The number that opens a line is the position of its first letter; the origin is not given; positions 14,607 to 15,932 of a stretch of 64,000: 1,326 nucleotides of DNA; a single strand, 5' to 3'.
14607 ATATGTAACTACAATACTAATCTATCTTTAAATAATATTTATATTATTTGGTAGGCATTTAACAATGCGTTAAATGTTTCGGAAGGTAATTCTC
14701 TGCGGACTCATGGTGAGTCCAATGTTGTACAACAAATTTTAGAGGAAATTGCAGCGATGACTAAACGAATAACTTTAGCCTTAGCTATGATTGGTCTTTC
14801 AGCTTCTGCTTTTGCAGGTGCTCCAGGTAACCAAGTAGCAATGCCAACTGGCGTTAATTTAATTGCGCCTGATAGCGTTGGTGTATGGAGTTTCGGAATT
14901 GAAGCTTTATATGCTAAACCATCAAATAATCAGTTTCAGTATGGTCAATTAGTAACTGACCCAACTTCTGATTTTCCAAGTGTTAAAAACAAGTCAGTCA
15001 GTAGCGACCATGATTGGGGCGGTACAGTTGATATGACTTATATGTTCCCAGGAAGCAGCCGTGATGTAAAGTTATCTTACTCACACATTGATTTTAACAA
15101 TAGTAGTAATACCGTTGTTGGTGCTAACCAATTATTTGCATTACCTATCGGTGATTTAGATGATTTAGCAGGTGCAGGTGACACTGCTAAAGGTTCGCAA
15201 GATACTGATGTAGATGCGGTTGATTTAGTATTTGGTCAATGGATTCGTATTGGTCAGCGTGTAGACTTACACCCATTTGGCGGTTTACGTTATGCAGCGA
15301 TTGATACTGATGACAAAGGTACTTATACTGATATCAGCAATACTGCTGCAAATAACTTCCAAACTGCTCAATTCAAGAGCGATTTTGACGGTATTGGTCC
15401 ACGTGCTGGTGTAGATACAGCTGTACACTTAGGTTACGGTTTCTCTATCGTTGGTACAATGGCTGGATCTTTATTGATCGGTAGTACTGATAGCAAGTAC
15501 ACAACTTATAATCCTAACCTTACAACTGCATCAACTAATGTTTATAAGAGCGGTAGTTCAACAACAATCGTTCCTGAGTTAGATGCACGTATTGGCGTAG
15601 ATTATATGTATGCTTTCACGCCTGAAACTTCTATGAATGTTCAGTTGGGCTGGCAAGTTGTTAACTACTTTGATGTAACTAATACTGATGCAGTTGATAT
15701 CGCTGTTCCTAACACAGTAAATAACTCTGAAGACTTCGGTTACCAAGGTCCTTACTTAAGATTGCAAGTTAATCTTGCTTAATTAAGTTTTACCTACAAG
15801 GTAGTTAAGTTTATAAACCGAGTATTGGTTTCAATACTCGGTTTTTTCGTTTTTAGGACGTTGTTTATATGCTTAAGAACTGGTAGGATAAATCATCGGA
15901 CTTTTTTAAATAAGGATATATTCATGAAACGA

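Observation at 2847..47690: Near-identical ~35-nt promoter/operator-like element upstream of the ZIP zinc transporter and the beta-carbonic anhydrase/SulP operon, with a degenerate third copy upstream of plsY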

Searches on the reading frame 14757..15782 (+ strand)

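Call 91: search_protein_families(library=pfam, proteins=[window:14757-15782:+])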
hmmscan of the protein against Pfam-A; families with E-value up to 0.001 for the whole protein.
window:14757-15782:+ (341 aa): 2 families
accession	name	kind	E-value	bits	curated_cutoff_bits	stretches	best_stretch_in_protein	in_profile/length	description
PF05150.18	Legionella_OMP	-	2e-60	204.6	25.4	1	38-338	3-279/281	Legionella pneumophila major outer membrane protein precursor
PF03797.25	Autotransporter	-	0.00057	20.1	26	1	70-186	50-151/255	Autotransporter beta-domain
